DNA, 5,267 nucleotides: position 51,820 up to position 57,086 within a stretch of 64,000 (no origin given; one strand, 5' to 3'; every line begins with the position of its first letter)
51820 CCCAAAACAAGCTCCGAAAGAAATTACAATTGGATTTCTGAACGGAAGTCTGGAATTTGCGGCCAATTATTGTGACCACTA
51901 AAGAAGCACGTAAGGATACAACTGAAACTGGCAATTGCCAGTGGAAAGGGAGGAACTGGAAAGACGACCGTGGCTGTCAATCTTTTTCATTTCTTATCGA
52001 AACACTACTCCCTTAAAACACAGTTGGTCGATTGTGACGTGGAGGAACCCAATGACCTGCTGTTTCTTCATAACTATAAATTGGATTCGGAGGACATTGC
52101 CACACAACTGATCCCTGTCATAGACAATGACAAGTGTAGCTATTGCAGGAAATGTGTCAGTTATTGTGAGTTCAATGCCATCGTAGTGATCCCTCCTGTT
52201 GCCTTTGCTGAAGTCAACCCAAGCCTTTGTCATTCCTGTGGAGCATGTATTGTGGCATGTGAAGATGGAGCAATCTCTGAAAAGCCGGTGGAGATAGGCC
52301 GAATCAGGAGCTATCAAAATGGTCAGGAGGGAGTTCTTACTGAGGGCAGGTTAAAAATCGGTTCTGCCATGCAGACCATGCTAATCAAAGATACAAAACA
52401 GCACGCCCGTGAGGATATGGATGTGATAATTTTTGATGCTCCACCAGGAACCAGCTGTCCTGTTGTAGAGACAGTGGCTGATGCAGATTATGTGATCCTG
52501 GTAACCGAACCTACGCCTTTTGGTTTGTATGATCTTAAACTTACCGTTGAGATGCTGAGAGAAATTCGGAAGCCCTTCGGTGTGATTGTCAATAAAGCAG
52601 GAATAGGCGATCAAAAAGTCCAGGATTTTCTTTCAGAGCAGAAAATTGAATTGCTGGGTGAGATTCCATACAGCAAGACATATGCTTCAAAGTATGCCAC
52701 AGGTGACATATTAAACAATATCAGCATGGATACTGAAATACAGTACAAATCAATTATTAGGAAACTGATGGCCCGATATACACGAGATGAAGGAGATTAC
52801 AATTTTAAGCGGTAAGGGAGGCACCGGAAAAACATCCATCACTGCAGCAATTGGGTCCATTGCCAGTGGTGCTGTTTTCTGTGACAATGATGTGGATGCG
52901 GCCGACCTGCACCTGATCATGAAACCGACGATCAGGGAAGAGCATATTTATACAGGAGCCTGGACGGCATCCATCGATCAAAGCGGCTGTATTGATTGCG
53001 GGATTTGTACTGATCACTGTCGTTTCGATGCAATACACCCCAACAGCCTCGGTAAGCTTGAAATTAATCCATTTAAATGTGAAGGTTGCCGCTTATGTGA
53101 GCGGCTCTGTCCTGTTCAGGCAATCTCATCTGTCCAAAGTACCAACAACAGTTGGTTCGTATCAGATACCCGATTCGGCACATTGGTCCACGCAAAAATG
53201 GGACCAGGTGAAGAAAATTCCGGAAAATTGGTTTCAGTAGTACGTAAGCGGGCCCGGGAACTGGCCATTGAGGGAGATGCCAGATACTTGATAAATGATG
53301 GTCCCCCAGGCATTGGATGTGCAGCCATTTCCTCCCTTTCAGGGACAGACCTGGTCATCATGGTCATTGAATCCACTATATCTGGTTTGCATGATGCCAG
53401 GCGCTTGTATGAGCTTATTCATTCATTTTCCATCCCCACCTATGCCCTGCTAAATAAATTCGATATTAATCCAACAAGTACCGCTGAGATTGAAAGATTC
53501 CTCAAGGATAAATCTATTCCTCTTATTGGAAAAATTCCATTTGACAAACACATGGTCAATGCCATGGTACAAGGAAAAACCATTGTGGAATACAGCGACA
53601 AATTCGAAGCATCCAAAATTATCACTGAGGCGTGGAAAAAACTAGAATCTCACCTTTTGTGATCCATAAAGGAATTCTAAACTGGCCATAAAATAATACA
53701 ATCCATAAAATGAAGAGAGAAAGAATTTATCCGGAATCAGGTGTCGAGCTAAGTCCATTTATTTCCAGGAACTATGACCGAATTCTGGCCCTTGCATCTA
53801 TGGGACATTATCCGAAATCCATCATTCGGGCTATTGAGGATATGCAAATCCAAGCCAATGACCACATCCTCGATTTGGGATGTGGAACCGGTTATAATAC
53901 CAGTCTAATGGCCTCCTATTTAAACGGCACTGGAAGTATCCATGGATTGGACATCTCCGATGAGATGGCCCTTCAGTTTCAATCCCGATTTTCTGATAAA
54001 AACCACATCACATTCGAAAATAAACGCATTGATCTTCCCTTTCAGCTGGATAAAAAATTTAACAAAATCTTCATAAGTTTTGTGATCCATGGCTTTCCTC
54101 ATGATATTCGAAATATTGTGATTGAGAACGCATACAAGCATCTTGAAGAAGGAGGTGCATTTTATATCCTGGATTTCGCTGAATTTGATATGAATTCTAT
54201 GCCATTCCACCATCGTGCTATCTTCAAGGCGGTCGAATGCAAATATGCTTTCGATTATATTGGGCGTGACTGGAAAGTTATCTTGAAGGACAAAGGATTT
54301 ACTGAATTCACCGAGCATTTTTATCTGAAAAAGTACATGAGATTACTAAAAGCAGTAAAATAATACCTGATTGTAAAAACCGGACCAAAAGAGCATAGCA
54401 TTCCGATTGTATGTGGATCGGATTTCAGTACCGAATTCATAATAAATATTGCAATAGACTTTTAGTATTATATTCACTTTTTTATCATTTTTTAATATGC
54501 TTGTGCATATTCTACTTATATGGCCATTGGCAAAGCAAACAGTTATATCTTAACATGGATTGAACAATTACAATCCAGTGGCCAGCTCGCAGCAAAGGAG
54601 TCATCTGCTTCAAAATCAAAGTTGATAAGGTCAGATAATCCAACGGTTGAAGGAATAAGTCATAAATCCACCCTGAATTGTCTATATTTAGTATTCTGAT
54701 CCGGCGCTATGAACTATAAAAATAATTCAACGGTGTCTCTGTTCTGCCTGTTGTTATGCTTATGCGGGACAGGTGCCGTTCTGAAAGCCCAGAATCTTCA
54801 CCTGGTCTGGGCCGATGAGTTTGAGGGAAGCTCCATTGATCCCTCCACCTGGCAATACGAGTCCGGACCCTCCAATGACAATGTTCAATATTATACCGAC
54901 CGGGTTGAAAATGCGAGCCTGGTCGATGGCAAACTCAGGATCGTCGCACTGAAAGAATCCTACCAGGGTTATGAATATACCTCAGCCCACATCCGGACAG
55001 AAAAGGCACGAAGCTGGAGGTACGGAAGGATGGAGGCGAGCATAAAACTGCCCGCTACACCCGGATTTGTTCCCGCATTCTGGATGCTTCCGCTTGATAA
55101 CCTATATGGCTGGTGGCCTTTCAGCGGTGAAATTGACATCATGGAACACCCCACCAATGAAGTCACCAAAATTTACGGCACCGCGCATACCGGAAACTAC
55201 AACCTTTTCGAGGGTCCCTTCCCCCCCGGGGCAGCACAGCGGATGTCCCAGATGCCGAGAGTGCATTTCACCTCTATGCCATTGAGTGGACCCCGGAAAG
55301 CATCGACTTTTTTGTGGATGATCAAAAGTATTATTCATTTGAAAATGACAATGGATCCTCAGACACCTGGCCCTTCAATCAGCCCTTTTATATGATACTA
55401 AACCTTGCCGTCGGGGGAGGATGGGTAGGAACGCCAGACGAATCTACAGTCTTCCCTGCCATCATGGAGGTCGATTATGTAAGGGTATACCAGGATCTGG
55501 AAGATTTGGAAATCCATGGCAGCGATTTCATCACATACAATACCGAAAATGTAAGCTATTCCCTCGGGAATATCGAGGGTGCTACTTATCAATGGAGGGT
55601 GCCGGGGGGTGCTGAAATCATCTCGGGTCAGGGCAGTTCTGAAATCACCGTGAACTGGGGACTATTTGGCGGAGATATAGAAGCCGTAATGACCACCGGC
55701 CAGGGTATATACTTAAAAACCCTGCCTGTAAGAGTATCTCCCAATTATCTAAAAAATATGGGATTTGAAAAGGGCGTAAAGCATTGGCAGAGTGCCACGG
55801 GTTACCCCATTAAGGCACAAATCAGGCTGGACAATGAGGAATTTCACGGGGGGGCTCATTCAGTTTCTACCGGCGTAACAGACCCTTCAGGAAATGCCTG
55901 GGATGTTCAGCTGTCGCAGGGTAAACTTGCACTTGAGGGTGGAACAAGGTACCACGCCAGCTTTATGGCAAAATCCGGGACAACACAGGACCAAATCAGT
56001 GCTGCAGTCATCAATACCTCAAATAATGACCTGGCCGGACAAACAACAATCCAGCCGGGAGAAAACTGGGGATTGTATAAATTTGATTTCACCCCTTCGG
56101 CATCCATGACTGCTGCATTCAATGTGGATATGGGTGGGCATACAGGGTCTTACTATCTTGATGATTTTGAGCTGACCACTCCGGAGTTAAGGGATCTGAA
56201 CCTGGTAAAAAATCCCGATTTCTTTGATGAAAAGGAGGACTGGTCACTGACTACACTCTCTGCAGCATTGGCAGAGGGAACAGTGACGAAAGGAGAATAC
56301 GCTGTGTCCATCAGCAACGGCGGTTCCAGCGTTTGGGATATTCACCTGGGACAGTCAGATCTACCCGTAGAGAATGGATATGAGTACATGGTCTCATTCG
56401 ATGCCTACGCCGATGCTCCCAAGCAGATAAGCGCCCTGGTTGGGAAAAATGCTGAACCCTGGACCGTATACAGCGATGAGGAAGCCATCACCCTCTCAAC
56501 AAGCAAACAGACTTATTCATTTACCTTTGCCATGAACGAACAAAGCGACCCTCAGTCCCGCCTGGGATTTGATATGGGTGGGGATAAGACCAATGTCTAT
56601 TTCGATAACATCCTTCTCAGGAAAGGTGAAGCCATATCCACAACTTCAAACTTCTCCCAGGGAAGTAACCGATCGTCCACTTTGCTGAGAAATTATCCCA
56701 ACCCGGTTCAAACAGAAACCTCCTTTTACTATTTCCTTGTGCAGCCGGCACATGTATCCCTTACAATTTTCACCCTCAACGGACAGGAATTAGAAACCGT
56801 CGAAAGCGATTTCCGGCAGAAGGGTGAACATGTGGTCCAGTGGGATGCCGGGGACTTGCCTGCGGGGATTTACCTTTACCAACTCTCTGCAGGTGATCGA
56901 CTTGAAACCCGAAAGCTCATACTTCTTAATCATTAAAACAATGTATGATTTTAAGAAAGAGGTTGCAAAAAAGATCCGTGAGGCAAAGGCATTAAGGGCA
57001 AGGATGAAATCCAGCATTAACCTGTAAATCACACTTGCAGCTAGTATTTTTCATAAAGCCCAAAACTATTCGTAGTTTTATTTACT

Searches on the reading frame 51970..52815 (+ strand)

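Call 53: search_protein_families(library=pfam, proteins=[window:51970-52815:+], max_evalue=0.00001)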
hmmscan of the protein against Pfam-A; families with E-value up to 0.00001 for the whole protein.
window:51970-52815:+ (281 aa): 8 families
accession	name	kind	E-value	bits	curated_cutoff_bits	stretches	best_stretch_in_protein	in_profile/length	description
PF00037.32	Fer4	-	4e-12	45.9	21.1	1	49-71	1-23/24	4Fe-4S binding domain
PF01656.29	CbiA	-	7.1e-09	36.1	25.4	1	1-245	15-122/125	CobQ/CobB/MinD/ParA nucleotide binding domain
PF12837.12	Fer4_6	-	7.5e-09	35.6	25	0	79-102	1-24/24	4Fe-4S binding domain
PF10609.15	ParA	-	3.6e-08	33.6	27.1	1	134-266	96-245/246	NUBPL iron-transfer P-loop NTPase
PF13484.11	Fer4_16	-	1.1e-06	29.7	30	0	87-120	2-37/66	4Fe-4S double cluster binding domain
PF13614.12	AAA_31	-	2.1e-06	28.2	27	1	133-201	101-169/177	AAA domain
PF13237.11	Fer4_10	-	2.7e-06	27.6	25.5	1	49-97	2-52/53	4Fe-4S dicluster domain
PF13187.11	Fer4_9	-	9.3e-06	26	27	0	55-102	1-52/52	4Fe-4S dicluster domain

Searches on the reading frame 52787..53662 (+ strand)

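Call 53: search_protein_families(library=pfam, proteins=[window:52787-53662:+], max_evalue=0.00001)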
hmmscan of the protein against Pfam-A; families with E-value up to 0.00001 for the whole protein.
window:52787-53662:+ (291 aa): 8 families
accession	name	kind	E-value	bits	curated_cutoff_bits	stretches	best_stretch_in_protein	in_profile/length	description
PF00037.32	Fer4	-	3.4e-12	46.1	21.1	1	92-114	2-24/24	4Fe-4S binding domain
PF01656.29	CbiA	-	2.3e-10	40.9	25.4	1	4-265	1-124/125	CobQ/CobB/MinD/ParA nucleotide binding domain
PF10609.15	ParA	-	2.8e-10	40.5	27.1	0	163-285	110-244/246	NUBPL iron-transfer P-loop NTPase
PF14697.11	Fer4_21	-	5e-10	39.8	35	1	61-113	1-57/59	4Fe-4S dicluster domain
PF12838.12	Fer4_7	-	2e-08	35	27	1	68-112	2-52/52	4Fe-4S dicluster domain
PF12837.12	Fer4_6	-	1.2e-07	31.8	25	0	92-113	3-24/24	4Fe-4S binding domain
PF12797.12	Fer4_2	-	1.6e-06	28.1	24.5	0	62-78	4-20/22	4Fe-4S binding domain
PF13484.11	Fer4_16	-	3.4e-06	28.2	30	0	97-119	1-24/66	4Fe-4S double cluster binding domain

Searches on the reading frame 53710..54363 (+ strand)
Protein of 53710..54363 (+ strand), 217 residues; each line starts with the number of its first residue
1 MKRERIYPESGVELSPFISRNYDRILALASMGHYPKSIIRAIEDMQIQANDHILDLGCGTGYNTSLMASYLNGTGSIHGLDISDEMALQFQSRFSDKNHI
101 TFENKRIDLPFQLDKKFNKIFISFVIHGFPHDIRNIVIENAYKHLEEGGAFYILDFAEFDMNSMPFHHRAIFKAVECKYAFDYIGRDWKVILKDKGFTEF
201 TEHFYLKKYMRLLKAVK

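Call 53: search_protein_families(library=pfam, proteins=[window:53710-54363:+], max_evalue=0.00001)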
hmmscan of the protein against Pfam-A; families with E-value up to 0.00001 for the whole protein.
window:53710-54363:+ (217 aa): 8 families
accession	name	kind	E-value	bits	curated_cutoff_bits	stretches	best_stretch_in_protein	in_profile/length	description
PF13649.12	Methyltransf_25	-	1.1e-16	61.7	27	1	53-149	1-97/97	Methyltransferase domain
PF13847.12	Methyltransf_31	-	1.4e-13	51.2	27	1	48-160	2-114/145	Methyltransferase domain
PF01209.24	Ubie_methyltran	-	7.2e-13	48.9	20.1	1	18-175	16-173/233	ubiE/COQ5 methyltransferase family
PF08242.18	Methyltransf_12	-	7.7e-13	49.4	30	1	54-150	1-97/98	Methyltransferase domain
PF08241.18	Methyltransf_11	-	3e-12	47.4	21.2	1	54-153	1-95/95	Methyltransferase domain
PF13489.12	Methyltransf_23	-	1.1e-09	38.6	27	1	37-197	8-159/164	Methyltransferase domain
PF05175.20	MTS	-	3.7e-07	30.4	23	1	43-161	25-146/170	Methyltransferase small domain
PF01135.25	PCMT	-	1.8e-06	28.4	20.3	1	39-94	63-118/210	Protein-L-isoaspartate(D-aspartate) O-methyltransferase (PCMT)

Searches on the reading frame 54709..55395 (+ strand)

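Call 53: search_protein_families(library=pfam, proteins=[window:54709-55395:+], max_evalue=0.00001)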
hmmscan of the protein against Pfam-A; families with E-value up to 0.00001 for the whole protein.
window:54709-55395:+ (228 aa): 1 family
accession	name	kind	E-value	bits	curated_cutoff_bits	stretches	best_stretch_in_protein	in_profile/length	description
PF00722.28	Glyco_hydro_16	-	1.7e-07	31.3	22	1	82-162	28-92/175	Glycosyl hydrolases family 16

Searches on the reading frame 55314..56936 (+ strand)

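Call 53: search_protein_families(library=pfam, proteins=[window:55314-56936:+], max_evalue=0.00001)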
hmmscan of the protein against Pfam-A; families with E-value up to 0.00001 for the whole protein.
window:55314-56936:+ (540 aa): 4 families
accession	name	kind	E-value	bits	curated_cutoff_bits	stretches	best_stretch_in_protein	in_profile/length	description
PF02018.23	CBM_4_9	-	4.6e-30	105.2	25.9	2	296-422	2-132/136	Carbohydrate binding domain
PF19408.5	PKD_6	-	9.1e-11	42.4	25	1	66-124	7-66/82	PKD-like domain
PF03935.22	SKN1_KRE6_Sbg1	-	4e-07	29.3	30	1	23-77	413-466/501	Beta-glucan synthesis-associated protein SKN1/KRE6/Sbg1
PF18962.6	Por_Secre_tail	-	1.9e-06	28.5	27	0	461-536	2-74/75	Secretion system C-terminal sorting domain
